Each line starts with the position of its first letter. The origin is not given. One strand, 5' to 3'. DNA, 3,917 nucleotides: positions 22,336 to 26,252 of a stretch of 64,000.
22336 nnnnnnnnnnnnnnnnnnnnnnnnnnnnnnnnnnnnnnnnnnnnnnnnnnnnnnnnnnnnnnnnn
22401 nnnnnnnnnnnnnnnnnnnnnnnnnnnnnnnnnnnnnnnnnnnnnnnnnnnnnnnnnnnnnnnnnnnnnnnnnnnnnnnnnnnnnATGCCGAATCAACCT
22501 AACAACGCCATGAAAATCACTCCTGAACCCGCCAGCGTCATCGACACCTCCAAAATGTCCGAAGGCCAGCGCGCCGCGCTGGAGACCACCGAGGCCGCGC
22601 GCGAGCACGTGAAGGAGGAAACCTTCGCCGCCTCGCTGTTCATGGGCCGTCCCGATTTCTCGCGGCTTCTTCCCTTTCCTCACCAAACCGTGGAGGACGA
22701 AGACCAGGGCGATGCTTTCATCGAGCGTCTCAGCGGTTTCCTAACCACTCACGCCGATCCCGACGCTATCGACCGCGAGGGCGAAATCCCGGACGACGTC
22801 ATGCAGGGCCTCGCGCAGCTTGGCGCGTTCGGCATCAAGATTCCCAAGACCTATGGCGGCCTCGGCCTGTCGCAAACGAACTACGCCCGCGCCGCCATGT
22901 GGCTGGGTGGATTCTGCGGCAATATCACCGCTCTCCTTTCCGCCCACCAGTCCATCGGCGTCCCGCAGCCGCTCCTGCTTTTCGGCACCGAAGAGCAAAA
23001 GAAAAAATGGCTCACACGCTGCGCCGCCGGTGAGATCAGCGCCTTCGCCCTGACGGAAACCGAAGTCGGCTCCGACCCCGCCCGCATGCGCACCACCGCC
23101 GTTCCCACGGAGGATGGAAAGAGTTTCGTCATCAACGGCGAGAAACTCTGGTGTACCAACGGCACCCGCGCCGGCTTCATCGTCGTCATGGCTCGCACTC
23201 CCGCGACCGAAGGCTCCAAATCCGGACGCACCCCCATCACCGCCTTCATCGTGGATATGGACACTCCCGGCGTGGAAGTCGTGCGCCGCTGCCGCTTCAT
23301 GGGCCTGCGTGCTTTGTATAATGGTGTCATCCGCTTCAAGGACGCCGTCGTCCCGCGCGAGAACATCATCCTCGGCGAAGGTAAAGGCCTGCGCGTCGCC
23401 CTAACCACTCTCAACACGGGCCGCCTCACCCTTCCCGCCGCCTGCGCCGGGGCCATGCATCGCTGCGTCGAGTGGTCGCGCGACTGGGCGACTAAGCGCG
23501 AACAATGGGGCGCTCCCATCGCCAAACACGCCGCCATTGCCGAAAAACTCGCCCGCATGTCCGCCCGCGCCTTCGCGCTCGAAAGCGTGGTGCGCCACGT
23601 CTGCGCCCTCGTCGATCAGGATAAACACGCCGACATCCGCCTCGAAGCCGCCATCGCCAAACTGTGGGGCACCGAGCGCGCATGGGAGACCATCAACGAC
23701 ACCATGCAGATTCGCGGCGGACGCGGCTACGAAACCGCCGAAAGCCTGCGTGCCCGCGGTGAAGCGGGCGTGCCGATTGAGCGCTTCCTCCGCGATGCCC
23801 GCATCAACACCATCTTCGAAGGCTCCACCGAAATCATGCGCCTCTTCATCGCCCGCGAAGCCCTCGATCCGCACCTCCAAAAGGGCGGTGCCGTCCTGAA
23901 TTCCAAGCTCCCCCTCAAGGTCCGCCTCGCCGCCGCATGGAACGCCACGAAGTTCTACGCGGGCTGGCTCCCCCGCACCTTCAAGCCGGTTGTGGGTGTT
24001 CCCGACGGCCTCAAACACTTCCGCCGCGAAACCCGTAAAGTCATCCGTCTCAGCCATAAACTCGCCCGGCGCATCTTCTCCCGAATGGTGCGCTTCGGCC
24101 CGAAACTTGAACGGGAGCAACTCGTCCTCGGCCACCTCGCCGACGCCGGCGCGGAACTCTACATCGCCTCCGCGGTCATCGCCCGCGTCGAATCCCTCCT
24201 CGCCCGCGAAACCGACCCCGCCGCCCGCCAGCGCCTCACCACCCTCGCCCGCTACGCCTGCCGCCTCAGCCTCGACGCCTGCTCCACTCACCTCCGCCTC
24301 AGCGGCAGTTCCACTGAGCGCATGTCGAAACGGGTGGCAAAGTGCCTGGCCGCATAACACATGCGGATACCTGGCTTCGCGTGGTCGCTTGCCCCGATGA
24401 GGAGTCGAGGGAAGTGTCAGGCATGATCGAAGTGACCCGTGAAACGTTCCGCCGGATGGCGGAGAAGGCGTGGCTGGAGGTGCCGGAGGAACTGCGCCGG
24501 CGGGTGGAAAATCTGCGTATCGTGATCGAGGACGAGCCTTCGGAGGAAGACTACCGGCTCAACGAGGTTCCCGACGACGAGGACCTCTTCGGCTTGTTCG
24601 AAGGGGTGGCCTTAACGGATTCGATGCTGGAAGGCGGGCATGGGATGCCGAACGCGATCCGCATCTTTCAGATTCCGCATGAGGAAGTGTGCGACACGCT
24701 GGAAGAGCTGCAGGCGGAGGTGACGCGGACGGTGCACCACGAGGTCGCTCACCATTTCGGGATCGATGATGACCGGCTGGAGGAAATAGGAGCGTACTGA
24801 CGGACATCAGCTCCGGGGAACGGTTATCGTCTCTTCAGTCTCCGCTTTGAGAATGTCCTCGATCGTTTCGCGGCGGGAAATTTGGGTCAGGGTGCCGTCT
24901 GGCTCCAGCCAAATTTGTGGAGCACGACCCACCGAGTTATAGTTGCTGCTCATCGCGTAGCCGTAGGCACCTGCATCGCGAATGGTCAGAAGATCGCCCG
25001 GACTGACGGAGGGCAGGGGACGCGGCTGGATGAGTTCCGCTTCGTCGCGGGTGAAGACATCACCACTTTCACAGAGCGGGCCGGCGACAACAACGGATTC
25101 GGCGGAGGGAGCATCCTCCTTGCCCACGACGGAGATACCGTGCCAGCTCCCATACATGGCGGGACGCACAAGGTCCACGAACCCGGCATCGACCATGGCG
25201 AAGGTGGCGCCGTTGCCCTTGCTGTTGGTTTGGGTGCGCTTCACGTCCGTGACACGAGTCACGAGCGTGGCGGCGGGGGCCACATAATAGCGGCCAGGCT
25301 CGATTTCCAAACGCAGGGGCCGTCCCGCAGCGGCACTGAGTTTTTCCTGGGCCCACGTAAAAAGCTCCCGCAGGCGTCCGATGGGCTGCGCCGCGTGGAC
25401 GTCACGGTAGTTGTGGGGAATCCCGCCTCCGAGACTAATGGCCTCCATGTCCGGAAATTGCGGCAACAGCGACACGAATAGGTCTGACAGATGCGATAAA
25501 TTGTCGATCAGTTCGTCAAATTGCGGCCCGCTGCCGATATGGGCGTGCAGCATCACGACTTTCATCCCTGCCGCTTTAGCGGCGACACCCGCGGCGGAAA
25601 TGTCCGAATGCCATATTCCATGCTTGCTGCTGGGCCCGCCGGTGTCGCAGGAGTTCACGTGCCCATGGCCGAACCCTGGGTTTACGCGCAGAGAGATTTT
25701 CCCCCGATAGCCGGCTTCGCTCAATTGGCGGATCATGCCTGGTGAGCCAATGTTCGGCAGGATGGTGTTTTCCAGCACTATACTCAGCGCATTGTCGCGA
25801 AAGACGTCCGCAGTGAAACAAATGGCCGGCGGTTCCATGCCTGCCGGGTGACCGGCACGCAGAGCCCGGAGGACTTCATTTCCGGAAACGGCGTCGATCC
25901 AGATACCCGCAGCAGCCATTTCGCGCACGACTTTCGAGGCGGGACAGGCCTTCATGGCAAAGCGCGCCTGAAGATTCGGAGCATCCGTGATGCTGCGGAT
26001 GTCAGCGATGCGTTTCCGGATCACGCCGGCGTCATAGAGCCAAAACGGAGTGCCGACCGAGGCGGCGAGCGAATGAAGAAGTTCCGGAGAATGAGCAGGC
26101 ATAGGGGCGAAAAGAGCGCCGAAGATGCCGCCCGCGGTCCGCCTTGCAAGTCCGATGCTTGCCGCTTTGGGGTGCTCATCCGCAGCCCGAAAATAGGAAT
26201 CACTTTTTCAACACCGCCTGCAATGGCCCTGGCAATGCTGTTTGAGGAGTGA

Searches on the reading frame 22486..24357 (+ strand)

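Call 8: search_protein_families(library=pfam, proteins=[window:22486-24357:+], max_evalue=0.01)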
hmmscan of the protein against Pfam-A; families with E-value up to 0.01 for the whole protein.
window:22486-24357:+ (623 aa): 8 families
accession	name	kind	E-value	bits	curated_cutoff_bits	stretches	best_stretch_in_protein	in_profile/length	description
PF00441.29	Acyl-CoA_dh_1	-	2.1e-39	135.5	22.4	1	299-459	1-149/150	Acyl-CoA dehydrogenase, C-terminal domain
PF02771.21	Acyl-CoA_dh_N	-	2.4e-24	86.3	22.9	1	76-183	5-113/113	Acyl-CoA dehydrogenase, N-terminal domain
PF02770.24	Acyl-CoA_dh_M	-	9.1e-22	77.5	33.3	1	186-286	1-96/97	Acyl-CoA dehydrogenase, middle domain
PF08028.16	Acyl-CoA_dh_2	-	4.2e-10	40.5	22.7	1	318-445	5-130/134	Acyl-CoA dehydrogenase, C-terminal domain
PF09317.16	ACDH_C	-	1.4e-06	28.6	25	1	505-578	57-129/284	Acyl-CoA dehydrogenase, C-terminal, bacterial type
PF21263.2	Acyl-CoA-dh_C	-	0.00022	21.9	27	0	536-575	16-55/96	Acyl-CoA dehydrogenase, C-terminal domain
PF21343.2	ACAD9-ACADV_C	-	0.00024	21.8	27.8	1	518-603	9-92/120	ACAD9/ACADV, C-terminal domain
PF11794.13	HpaB_N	-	0.0085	16.2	35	0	210-273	174-235/270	4-hydroxyphenylacetate 3-hydroxylase N terminal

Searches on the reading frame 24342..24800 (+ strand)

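Call 8: search_protein_families(library=pfam, proteins=[window:24342-24800:+], max_evalue=0.01)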
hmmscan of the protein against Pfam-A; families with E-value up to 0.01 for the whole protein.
window:24342-24800:+ (152 aa): 1 family
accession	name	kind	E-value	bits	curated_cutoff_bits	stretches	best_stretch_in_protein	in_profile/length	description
PF06262.17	Zincin_1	-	9.7e-27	93.2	22.4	1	56-150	2-96/97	Zincin-like metallopeptidase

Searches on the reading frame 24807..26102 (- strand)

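Call 8: search_protein_families(library=pfam, proteins=[window:24807-26102:-], max_evalue=0.01)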
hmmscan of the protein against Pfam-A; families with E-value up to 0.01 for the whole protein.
window:24807-26102:- (431 aa): 2 families
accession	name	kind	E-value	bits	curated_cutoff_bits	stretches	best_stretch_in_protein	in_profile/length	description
PF02784.22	Orn_Arg_deC_N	-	9.2e-33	114.1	23.4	1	28-275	4-247/247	Pyridoxal-dependent decarboxylase, pyridoxal binding domain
PF00278.28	Orn_DAP_Arg_deC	-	1.5e-22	80.1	23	1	153-378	5-95/95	Pyridoxal-dependent decarboxylase, C-terminal sheet domain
